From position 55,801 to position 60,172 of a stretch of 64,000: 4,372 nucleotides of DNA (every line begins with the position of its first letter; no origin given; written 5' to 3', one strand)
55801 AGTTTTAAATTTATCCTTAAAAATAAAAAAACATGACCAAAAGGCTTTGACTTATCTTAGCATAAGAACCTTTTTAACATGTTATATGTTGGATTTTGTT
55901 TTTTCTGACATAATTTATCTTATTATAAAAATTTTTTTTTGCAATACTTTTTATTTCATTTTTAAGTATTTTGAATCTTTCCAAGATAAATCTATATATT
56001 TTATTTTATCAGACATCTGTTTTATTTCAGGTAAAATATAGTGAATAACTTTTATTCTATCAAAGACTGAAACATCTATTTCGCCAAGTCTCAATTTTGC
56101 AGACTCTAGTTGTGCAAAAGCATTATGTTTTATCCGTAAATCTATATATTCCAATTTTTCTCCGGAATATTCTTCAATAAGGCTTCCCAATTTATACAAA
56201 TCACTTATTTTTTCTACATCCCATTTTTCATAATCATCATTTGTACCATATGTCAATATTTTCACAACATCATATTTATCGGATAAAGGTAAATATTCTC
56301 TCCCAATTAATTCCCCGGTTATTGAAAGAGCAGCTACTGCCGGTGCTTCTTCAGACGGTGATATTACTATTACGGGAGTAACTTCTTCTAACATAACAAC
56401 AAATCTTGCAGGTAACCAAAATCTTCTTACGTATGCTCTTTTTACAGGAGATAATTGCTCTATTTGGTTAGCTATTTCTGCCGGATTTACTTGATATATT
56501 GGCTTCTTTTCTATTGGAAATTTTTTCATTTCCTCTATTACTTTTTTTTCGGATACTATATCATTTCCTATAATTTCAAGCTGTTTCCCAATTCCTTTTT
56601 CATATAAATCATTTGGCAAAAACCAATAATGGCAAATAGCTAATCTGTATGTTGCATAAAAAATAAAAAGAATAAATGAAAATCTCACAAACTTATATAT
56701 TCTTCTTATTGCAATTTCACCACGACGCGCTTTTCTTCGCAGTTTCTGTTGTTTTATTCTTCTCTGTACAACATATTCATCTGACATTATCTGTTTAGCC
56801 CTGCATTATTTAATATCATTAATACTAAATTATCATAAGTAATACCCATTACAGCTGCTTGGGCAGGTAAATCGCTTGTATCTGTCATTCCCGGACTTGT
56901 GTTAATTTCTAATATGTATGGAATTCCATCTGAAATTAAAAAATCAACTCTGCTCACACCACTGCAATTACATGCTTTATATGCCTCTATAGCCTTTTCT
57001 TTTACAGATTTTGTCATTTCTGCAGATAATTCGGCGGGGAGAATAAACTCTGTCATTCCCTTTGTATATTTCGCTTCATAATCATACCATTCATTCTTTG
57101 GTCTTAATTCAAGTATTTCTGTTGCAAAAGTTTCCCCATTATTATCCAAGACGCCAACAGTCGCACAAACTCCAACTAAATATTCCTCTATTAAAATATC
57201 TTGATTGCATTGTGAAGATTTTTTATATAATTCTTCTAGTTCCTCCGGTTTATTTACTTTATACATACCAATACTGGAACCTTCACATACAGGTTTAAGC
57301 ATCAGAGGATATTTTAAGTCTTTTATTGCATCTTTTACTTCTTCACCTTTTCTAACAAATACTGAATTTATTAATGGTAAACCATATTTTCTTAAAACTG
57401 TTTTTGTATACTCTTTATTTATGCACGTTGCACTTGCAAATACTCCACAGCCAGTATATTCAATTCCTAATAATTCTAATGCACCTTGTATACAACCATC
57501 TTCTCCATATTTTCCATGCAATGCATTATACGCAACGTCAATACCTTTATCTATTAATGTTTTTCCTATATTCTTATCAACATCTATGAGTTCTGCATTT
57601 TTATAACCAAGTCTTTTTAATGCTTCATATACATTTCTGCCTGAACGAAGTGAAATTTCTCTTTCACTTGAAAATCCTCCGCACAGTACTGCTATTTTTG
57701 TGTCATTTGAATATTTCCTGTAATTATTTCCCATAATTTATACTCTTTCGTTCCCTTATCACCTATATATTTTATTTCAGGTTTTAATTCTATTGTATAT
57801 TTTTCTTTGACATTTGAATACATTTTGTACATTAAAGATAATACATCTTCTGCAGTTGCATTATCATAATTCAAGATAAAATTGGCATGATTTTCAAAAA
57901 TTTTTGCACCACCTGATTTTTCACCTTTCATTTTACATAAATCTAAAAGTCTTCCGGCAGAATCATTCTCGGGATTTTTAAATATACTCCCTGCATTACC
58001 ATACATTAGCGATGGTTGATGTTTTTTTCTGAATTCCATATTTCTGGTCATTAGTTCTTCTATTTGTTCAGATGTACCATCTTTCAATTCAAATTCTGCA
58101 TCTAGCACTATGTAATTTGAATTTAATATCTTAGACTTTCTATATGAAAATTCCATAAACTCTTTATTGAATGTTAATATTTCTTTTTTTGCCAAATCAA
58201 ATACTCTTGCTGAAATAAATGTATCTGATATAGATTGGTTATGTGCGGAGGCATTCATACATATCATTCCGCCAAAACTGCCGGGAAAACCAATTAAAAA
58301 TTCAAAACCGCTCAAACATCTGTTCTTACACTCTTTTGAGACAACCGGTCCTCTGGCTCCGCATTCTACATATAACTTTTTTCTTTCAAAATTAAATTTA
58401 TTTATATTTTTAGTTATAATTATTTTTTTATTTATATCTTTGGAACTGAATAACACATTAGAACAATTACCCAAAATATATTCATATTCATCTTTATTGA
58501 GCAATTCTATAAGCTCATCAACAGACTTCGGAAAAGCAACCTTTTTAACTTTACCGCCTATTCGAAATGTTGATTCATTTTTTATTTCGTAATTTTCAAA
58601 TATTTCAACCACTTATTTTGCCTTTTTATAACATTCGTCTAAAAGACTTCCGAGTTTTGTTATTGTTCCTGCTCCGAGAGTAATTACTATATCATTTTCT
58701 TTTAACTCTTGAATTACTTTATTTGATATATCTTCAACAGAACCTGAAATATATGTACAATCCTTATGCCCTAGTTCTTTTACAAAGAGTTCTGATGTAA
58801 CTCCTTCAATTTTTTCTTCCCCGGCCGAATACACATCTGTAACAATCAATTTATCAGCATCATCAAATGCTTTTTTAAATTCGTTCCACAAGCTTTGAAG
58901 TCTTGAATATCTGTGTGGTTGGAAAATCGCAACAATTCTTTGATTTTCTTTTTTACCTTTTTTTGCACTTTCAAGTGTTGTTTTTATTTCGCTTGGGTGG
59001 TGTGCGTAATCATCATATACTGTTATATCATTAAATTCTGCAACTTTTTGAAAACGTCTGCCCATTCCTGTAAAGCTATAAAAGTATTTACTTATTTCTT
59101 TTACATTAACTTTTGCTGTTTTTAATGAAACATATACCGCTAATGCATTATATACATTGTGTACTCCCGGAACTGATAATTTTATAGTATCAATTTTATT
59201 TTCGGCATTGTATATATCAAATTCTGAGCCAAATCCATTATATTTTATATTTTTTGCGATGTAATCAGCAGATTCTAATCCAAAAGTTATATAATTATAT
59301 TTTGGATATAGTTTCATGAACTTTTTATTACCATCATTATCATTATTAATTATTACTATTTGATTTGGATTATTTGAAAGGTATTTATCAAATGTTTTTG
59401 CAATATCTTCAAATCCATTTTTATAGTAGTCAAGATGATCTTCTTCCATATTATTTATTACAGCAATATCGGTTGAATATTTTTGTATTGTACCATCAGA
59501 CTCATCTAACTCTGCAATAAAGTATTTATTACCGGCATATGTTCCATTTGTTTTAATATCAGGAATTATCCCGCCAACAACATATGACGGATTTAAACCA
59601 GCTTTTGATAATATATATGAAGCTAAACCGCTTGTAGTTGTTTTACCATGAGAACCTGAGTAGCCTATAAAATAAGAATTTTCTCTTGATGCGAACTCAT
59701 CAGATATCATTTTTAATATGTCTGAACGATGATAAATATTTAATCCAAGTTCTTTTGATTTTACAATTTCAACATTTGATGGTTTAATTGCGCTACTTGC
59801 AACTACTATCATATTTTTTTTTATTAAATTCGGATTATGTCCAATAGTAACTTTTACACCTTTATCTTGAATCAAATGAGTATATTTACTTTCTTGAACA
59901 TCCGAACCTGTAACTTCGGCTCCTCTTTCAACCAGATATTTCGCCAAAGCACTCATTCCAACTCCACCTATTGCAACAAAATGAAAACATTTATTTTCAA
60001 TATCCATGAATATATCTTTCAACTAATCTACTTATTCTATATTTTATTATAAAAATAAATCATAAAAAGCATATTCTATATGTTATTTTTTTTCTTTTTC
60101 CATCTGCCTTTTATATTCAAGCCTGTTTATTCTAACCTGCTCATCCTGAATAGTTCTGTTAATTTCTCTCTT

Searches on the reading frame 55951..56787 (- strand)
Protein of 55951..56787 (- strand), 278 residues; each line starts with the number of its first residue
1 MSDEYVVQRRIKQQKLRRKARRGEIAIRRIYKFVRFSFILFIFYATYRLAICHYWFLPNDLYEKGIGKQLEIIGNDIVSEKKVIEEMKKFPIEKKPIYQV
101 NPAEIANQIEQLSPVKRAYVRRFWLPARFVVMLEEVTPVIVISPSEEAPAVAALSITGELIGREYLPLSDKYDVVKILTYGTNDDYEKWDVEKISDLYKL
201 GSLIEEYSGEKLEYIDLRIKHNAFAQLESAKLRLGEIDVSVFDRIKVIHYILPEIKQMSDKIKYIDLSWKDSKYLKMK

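Call 79: search_protein_families(library=pfam, proteins=[window:55951-56787:-], max_evalue=0.00001)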
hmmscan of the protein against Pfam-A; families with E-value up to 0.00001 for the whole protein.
window:55951-56787:- (278 aa): 1 family
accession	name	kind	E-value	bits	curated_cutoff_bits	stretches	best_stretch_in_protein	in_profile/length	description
PF08478.15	POTRA_1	-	2.4e-08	34.6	23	1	68-135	4-68/69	POTRA domain, FtsQ-type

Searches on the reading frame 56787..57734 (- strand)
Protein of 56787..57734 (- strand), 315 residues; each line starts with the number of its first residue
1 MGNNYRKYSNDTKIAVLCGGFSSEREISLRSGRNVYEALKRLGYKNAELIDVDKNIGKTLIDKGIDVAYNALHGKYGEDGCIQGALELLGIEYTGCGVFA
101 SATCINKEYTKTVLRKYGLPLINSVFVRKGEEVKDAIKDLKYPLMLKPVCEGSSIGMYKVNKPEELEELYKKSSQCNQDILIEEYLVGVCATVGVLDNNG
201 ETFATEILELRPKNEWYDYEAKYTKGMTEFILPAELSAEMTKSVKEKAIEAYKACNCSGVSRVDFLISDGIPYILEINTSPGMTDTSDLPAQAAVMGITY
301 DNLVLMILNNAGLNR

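Call 79: search_protein_families(library=pfam, proteins=[window:56787-57734:-], max_evalue=0.00001)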
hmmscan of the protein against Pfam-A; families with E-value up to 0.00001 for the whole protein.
window:56787-57734:- (315 aa): 7 families
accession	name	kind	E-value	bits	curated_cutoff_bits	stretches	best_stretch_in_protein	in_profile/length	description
PF07478.18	Dala_Dala_lig_C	-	5e-48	163.8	24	1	114-308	2-203/204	D-ala D-ala ligase C-terminus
PF01820.27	Dala_Dala_lig_N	-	3.7e-22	79.6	34.6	2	60-96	85-121/121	D-ala D-ala ligase N-terminus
PF02786.22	CPSase_L_D2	-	7.2e-09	35.9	19.8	1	107-279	2-178/211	Carbamoyl-phosphate synthase L chain, ATP binding domain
PF02222.28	ATP-grasp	-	9.8e-08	32.3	27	1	113-272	2-154/179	ATP-grasp domain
PF02655.19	ATP-grasp_3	-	2.3e-07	31.5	23.2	1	135-279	25-155/160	ATP-grasp domain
PF13535.11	ATP-grasp_4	-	1.1e-06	28.8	27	1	141-268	2-138/160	ATP-grasp domain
PF08443.16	RimK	-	9.6e-06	25.8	21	0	107-286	4-172/188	RimK-like ATP-grasp domain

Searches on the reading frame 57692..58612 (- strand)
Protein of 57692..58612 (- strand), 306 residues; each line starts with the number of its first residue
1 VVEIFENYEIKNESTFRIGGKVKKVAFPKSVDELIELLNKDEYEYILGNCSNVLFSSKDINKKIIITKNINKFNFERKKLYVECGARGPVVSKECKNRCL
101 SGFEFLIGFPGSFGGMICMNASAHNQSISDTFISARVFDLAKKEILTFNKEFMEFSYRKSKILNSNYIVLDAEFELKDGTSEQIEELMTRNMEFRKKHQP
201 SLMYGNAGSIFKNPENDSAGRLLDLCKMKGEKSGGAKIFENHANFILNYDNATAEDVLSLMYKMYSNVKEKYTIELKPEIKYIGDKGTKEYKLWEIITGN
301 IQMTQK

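Call 79: search_protein_families(library=pfam, proteins=[window:57692-58612:-], max_evalue=0.00001)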
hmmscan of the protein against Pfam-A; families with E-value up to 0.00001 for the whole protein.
window:57692-58612:- (306 aa): 2 families
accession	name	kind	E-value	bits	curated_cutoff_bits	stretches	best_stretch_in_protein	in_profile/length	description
PF02873.21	MurB_C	-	7.3e-28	97.1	27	1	183-283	1-99/99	UDP-N-acetylenolpyruvoylglucosamine reductase, C-terminal domain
PF01565.28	FAD_binding_4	-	3.5e-09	36.9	26.4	1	24-148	3-138/139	FAD binding domain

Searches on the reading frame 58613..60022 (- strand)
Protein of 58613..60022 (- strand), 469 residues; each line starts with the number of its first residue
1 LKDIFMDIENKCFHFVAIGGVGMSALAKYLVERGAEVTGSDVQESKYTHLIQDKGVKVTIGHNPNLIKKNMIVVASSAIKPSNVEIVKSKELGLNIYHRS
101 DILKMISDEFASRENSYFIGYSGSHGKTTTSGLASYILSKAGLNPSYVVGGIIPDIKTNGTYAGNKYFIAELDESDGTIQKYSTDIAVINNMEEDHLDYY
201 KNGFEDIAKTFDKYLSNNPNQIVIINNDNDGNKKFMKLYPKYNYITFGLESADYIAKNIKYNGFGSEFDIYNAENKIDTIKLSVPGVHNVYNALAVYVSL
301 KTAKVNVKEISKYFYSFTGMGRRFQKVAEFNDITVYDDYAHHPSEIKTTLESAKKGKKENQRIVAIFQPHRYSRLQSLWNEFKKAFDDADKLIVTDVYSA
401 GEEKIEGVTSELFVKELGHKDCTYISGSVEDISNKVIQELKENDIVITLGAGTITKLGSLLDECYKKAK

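Call 79: search_protein_families(library=pfam, proteins=[window:58613-60022:-], max_evalue=0.00001)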
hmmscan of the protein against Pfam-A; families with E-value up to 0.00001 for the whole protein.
window:58613-60022:- (469 aa): 3 families
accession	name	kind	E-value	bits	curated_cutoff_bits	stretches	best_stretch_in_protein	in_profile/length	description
PF08245.18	Mur_ligase_M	-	4.7e-26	92.4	24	1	123-298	3-198/200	Mur ligase middle domain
PF01225.30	Mur_ligase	-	1.1e-20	74.2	21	1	13-110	2-94/95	Mur ligase family, catalytic domain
PF02875.26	Mur_ligase_C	-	2.3e-20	74.1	28.4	1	322-452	1-127/127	Mur ligase, glutamate ligase domain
